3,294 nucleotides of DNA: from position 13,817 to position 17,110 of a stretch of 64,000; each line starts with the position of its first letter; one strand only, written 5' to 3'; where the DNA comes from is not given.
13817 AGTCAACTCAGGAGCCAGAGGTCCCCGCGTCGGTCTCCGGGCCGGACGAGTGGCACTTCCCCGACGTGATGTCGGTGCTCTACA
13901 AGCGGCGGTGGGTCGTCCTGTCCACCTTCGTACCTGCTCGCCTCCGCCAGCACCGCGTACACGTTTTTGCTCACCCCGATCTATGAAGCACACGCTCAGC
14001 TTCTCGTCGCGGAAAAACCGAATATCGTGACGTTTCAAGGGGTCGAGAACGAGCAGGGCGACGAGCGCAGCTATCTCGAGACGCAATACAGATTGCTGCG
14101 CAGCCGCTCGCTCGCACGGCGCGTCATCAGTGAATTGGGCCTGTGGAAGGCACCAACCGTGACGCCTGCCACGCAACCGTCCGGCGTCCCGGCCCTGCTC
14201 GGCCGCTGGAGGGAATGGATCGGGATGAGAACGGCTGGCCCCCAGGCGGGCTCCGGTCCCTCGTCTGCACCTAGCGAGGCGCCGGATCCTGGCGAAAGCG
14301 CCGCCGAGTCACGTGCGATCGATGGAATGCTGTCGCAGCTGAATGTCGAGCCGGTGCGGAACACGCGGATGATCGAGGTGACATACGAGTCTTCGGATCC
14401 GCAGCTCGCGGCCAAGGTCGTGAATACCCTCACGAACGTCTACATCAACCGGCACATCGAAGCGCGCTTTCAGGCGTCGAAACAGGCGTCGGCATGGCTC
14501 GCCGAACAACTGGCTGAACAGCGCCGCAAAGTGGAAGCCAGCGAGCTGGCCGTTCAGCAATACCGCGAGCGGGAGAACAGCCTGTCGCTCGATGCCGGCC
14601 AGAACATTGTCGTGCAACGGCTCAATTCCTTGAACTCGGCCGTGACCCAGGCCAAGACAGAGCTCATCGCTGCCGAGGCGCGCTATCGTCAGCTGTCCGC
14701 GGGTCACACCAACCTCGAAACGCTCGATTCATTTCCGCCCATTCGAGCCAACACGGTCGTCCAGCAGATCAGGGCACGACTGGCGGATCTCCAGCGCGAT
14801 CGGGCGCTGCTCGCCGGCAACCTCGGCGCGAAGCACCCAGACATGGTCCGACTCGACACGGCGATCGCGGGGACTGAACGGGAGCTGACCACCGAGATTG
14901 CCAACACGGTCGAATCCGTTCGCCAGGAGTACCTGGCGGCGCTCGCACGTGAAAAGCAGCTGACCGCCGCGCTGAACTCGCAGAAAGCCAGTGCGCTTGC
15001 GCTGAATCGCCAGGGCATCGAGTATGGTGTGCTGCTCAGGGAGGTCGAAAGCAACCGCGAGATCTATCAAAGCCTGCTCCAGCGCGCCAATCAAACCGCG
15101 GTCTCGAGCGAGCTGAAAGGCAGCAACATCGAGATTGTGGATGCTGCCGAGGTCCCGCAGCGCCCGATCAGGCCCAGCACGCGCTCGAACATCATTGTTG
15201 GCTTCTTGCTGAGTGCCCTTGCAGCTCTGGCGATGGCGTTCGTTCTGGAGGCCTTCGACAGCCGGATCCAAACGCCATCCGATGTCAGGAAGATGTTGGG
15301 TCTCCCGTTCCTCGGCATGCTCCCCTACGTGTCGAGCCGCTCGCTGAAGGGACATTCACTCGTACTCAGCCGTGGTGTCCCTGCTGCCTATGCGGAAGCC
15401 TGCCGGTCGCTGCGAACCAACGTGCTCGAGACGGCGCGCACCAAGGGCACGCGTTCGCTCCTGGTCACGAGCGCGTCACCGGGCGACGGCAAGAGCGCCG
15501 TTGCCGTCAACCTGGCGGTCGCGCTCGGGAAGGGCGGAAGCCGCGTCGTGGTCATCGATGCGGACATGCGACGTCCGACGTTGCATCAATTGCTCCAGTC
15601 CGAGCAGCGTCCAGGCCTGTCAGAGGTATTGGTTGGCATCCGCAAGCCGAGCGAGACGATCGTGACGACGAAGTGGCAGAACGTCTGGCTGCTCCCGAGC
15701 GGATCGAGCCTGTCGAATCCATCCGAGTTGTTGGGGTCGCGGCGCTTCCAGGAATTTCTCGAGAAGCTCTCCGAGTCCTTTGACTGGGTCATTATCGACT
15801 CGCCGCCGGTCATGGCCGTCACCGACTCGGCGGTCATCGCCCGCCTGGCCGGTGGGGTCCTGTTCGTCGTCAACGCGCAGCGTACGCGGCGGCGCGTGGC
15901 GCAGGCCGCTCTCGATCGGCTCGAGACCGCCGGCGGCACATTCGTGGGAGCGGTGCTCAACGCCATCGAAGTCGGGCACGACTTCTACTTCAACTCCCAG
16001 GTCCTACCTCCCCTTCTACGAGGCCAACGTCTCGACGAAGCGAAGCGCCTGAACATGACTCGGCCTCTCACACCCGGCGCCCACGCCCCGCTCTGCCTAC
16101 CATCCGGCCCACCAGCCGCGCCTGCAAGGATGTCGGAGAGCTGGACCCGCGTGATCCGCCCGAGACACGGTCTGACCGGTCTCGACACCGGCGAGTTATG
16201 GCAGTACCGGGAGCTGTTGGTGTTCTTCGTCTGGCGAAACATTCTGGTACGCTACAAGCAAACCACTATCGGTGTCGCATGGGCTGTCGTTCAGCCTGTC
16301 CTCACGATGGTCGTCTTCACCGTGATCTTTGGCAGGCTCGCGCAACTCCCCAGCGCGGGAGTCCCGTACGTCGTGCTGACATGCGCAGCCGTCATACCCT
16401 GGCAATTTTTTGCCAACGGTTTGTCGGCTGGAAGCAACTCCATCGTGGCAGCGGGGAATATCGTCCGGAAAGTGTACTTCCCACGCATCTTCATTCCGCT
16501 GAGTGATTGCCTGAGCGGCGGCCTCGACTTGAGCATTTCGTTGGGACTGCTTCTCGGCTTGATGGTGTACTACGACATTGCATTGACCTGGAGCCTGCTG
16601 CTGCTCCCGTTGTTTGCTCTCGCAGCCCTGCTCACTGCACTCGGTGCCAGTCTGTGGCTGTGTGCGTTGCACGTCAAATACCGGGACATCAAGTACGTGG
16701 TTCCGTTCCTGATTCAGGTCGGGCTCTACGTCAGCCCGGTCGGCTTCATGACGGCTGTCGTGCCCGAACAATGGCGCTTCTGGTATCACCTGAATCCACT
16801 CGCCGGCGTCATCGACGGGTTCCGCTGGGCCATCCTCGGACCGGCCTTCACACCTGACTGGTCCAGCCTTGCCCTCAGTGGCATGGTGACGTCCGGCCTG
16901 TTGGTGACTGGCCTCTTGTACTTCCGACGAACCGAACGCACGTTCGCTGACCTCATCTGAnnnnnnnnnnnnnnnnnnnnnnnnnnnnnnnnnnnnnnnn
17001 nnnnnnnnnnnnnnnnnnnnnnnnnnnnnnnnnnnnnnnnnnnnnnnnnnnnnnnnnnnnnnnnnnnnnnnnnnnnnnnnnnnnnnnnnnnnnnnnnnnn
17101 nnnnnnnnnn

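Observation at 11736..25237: Polysaccharide locus mixing Wzy-type parts (OPX, PCP-tyrosine kinase, Wzy-like polymerase) with a Wzm/Wzt ABC exporter, and no Wzx flippase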

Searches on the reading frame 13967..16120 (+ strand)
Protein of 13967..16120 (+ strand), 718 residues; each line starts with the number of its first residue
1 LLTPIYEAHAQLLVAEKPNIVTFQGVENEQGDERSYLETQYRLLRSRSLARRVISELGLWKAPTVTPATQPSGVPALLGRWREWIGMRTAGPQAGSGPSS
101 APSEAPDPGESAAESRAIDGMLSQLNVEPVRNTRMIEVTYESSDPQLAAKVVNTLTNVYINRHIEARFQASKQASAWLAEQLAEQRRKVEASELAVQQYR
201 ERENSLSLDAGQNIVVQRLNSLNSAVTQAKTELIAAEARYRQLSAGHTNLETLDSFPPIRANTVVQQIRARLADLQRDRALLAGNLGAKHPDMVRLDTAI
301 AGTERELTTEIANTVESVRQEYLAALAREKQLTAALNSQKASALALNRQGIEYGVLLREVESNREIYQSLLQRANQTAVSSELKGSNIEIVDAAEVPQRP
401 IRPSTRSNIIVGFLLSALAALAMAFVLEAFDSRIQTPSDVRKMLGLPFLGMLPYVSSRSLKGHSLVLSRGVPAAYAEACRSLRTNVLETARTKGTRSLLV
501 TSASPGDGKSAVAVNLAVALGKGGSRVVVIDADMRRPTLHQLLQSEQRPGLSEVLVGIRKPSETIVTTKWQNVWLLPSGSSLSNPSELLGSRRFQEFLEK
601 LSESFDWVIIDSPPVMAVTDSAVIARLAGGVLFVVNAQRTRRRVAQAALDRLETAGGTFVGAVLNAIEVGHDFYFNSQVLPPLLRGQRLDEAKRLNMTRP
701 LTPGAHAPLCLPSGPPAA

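Call 10: search_protein_families(library=ncbifam, proteins=[window:13967-16120:+], max_evalue=0.1)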
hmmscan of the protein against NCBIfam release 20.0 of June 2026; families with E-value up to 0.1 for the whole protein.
window:13967-16120:+ (718 aa): 27 families (the best 25 are shown)
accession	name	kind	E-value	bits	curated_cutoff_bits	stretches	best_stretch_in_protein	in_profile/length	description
TIGR01005.1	eps_transp_fam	subfamily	2.1e-89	300.6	411.7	2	3-477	39-503/754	exopolysaccharide transport protein family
NF008568.0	PRK11519.1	equivalog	1.2e-54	185.8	1068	2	321-667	340-698/720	tyrosine-protein kinase Wzc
TIGR03017.1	EpsF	equivalog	2.1e-54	185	422.75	1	119-452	117-443/444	chain length determinant protein EpsF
NF007350.0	PRK09841.1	equivalog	4.3e-50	170.6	1248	2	336-667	358-703/726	tyrosine-protein kinase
TIGR01007.1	eps_fam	subfamily_domain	5.5e-48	163.2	108.05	1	478-674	2-197/204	polysaccharide biosynthesis tyrosine autokinase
TIGR03007.1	pepcterm_ChnLen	equivalog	4.3e-41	140.7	278.85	1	112-459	100-467/498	XrtA system polysaccharide chain length determinant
TIGR03018.1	pepcterm_TyrKin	hypoth_equivalog_domain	7.3e-40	136.5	230.65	1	473-655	9-199/207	XrtA-associated tyrosine autokinase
TIGR03029.1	EpsG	equivalog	3e-36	125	313.8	1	437-665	46-273/274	chain length determinant protein tyrosine kinase EpsG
TIGR01969.1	minD_arch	subfamily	2.2e-16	59.8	201.75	1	498-667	3-170/251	cell division ATPase MinD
TIGR01006.1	polys_exp_MPA1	subfamily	6.5e-15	55.2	296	1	378-453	147-222/226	CspC family polysaccharide chain length determinant protein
TIGR01968.1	minD_bact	equivalog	2e-13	50.3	212.9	1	498-636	4-142/261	septum site-determining protein MinD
NF041546.1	ParA_partition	equivalog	6.5e-09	35.6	180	1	506-540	10-44/203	ParA family partition ATPase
NF008669.0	PRK11670.1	equivalog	1e-08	34.5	348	1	489-549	100-162/369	iron-sulfur cluster carrier protein ApbC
TIGR03371.1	cellulose_yhjQ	equivalog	1.7e-08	34.3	157.85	1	498-654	4-163/246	cellulose biosynthesis protein BcsQ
NF047398.1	AAA_KGGVGR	domain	3e-08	34.2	90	1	506-640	13-177/190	KGGVGR-motif variant AAA ATPase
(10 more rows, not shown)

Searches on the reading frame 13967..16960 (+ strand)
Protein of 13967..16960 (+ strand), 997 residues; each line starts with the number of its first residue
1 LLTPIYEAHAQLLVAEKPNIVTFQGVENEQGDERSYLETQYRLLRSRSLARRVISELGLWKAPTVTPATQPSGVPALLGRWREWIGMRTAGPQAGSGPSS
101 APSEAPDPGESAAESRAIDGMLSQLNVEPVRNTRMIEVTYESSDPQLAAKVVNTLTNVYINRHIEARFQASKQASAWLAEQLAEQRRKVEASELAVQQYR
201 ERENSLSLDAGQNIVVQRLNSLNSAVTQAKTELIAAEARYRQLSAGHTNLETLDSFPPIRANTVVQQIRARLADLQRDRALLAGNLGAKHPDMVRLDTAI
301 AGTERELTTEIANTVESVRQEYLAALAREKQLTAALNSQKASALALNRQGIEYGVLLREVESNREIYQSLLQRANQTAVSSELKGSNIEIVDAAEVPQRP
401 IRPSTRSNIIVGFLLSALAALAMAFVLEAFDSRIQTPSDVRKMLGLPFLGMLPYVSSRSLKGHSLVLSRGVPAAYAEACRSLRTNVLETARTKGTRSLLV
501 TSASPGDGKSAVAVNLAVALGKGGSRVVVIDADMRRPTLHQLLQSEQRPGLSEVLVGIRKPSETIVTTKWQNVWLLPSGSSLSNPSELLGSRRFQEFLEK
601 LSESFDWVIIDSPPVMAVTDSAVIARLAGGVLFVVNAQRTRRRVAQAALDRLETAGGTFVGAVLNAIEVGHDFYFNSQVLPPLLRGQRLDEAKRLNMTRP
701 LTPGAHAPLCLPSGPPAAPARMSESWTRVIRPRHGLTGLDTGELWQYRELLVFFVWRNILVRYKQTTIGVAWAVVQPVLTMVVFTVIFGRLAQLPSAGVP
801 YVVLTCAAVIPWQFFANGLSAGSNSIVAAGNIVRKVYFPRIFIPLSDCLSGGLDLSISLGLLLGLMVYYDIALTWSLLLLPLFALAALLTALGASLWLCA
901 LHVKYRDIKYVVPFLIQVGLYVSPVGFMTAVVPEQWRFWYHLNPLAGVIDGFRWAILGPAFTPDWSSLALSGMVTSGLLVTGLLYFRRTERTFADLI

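Call 4: search_protein_families(library=pfam, proteins=[window:13967-16960:+], max_evalue=0.01)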
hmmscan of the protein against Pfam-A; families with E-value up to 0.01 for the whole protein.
window:13967-16960:+ (997 aa): 8 families
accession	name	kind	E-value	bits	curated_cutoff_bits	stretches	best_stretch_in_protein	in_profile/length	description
PF01061.29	ABC2_membrane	-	2e-17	63.9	26.9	1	752-956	4-210/211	ABC-2 type transporter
PF13614.12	AAA_31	-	1.6e-14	54.6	27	1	505-621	11-134/177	AAA domain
PF13807.11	GNVR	-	5.7e-13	49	27.7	1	356-427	9-80/82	G-rich domain on putative tyrosine kinase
PF10609.15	ParA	-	2.6e-09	37.3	27.1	1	497-665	5-173/246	NUBPL iron-transfer P-loop NTPase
PF01656.29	CbiA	-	3.8e-08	33.8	25.4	1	499-604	2-68/125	CobQ/CobB/MinD/ParA nucleotide binding domain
PF09140.17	MipZ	-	8.9e-08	32.2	20.7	1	503-614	8-109/262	ATPase MipZ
PF06564.18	CBP_BcsQ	-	3.4e-05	23.9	21.3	1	504-648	10-159/234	Cellulose biosynthesis protein BcsQ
PF02706.20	Wzz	-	0.0022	18.7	25.5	1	2-57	37-91/91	Chain length determinant protein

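Call 23: find_homologous_proteins(query=window:13967-16960:+, max_evalue=1e-10)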
Query window:13967-16960:+ (997 aa): 319 proteins with E <= 1e-10 among 8000 candidates; the best 120 are listed.
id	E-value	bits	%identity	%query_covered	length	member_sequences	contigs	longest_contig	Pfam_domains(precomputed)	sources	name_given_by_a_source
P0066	0.0e+0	2193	100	100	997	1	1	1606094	PF10609.16,PF01656.30,PF01061.30,PF13614.13,PF09140.18,PF13807.12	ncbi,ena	-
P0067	9.5e-291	985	70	68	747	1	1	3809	PF02706.21,PF10609.16,PF01656.30,PF13614.13,PF09140.18,PF06564.19,PF13807.12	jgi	jgi:capsular exopolysaccharide synthesis family protein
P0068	7.3e-289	979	69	68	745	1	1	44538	PF02706.21,PF10609.16,PF01656.30,PF13614.13,PF09140.18,PF13807.12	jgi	jgi:capsular exopolysaccharide synthesis family protein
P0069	1.7e-282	958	68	68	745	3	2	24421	PF02706.21,PF10609.16,PF01656.30,PF13614.13,PF13807.12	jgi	-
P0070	2.7e-278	944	66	68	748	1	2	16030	PF02706.21,PF10609.16,PF01656.30,PF13614.13,PF09140.18,PF06564.19,PF13807.12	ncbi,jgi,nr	ncbi:MAG: polysaccharide biosynthesis tyrosine autokinase [Acidobacteria bacterium]|nr:MAG: polysacc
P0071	4.3e-278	943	66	68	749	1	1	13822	PF02706.21,PF10609.16,PF01656.30,PF13614.13,PF09140.18,PF06564.19,PF13807.12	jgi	jgi:succinoglycan biosynthesis transport protein ExoP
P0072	2.1e-277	941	65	68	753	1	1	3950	PF02706.21,PF10609.16,PF01656.30,PF13614.13,PF09140.18,PF06564.19,PF13807.12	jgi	-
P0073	6.3e-276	936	64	69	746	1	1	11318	PF02706.21,PF10609.16,PF01656.30,PF13614.13,PF09140.18,PF06564.19,PF13807.12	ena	-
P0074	1.3e-274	932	67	68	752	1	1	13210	PF02706.21,PF10609.16,PF01656.30,PF13614.13,PF13807.12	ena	-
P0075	1.4e-274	932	66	68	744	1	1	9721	PF02706.21,PF10609.16,PF01656.30,PF13614.13,PF09140.18,PF13807.12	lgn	-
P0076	2.0e-274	931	64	69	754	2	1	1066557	PF02706.21,PF10609.16,PF01656.30,PF13614.13,PF09140.18,PF13807.12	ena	-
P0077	2.7e-274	931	65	68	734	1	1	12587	PF02706.21,PF10609.16,PF01656.30,PF13614.13,PF09140.18,PF13807.12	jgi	jgi:capsular exopolysaccharide synthesis family protein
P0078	6.2e-273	926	67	67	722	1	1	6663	PF02706.21,PF10609.16,PF01656.30,PF13614.13,PF09140.18,PF06564.19,PF13807.12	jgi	jgi:capsular exopolysaccharide synthesis family protein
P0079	3.6e-272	924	65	69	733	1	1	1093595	PF02706.21,PF10609.16,PF01656.30,PF13614.13,PF09140.18,PF06564.19,PF13807.12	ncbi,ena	-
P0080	2.0e-270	918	64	68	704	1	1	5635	PF02706.21,PF10609.16,PF01656.30,PF13614.13,PF09140.18,PF06564.19,PF13807.12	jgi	jgi:capsular exopolysaccharide synthesis family protein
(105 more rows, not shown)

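Call 27: find_encoding_contigs(protein=P0076, flank=10000, max_places=2)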
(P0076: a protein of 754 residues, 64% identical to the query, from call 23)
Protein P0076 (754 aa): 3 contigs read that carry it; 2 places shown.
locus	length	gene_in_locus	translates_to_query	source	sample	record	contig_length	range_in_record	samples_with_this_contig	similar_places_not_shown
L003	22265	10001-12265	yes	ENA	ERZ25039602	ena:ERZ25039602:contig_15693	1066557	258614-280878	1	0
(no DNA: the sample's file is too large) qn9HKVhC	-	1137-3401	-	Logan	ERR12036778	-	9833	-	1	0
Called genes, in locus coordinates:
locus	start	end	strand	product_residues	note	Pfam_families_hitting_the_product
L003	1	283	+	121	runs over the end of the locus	-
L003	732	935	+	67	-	-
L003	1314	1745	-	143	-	-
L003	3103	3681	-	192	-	-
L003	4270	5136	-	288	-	PF05103:DivIVA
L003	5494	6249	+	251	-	PF00196:GerE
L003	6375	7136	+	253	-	PF00072:Response_reg, PF00196:GerE, PF04545:Sigma70_r4 (weak), PF08281:Sigma70_r4_2, PF13384:HTH_23 (faint)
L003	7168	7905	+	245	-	PF00072:Response_reg (weak), PF00196:GerE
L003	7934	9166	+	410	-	PF10082:BBP2_2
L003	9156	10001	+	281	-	PF02563:Poly_export, PF10531:SLBB, PF22461:SLBB_2, PF10531:SLBB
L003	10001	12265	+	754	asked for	PF02706:Wzz, PF13807:GNVR, PF01656:CbiA (weak), PF09140:MipZ (weak), PF10609:ParA, PF13614:AAA_31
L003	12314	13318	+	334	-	PF13527:Acetyltransf_9, PF00583:Acetyltransf_1 (weak), PF13508:Acetyltransf_7 (faint)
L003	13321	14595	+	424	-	-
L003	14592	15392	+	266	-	PF01522:Polysacc_deac_1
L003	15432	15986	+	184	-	PF13231:PMT_2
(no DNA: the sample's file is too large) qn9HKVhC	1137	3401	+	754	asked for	PF02706:Wzz, PF13807:GNVR, PF01656:CbiA (weak), PF09140:MipZ (weak), PF10609:ParA, PF13614:AAA_31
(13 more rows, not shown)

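Call 28: find_encoding_contigs(protein=P0079, flank=10000, max_places=2)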
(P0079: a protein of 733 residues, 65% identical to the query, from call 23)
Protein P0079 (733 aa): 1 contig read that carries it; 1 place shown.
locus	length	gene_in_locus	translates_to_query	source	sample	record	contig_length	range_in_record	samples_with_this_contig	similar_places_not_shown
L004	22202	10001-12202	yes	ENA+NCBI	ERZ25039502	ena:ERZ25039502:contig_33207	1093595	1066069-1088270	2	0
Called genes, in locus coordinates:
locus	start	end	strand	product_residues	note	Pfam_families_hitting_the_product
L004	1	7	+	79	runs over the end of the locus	-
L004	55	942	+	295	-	PF02830:V4R (weak)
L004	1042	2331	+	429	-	-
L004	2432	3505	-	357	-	PF02615:Ldh_2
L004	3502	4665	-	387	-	-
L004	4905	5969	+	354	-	PF01636:APH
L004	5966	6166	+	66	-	-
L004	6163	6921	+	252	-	PF00072:Response_reg, PF00196:GerE, PF08281:Sigma70_r4_2 (weak)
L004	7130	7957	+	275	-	PF00072:Response_reg, PF00196:GerE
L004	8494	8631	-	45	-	-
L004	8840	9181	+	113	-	-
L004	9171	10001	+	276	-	PF02563:Poly_export, PF10531:SLBB, PF22461:SLBB_2, PF10531:SLBB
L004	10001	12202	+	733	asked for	PF02706:Wzz, PF13807:GNVR, PF01656:CbiA, PF06564:CBP_BcsQ (weak), PF09140:MipZ (weak), PF10609:ParA, PF13614:AAA_31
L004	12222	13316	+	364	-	PF13527:Acetyltransf_9, PF00583:Acetyltransf_1 (weak), PF13508:Acetyltransf_7 (faint)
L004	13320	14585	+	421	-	-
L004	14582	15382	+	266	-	PF01522:Polysacc_deac_1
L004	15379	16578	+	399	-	PF13439:Glyco_transf_4, PF13579:Glyco_trans_4_4, PF20706:GT4-conflict, PF00534:Glycos_transf_1, PF13524:Glyco_trans_1_2 (weak), PF13692:Glyco_trans_1_4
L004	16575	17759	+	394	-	PF13439:Glyco_transf_4, PF13579:Glyco_trans_4_4, PF00534:Glycos_transf_1, PF13692:Glyco_trans_1_4, PF13524:Glyco_trans_1_2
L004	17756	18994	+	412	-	PF13477:Glyco_trans_4_2, PF13439:Glyco_transf_4, PF13579:Glyco_trans_4_4, PF20706:GT4-conflict (weak), PF00534:Glycos_transf_1, PF13692:Glyco_trans_1_4, PF13524:Glyco_trans_1_2 (weak)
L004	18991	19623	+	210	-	PF02397:Bac_transf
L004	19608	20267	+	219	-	PF17836:PglD_N, PF25087:GMPPB_C (faint), PF00132:Hexapep (weak)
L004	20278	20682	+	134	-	PF01041:DegT_DnrJ_EryC1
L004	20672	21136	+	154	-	PF01041:DegT_DnrJ_EryC1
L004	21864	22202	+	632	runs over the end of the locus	PF13727:CoA_binding_3, PF17836:PglD_N (faint), PF00106:adh_short (faint), PF01073:3Beta_HSD, PF01370:Epimerase, PF02719:Polysacc_synt_2, PF04321:RmlD_sub_bind, PF16363:GDP_Man_Dehyd, +1 more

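Call 40: search_protein_families(library=pfam, proteins=[L004:13320-14585:+], max_evalue=0.01)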
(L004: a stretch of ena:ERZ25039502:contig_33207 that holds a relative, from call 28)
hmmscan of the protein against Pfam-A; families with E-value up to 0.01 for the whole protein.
L004:13320-14585:+ (421 aa): 0 families
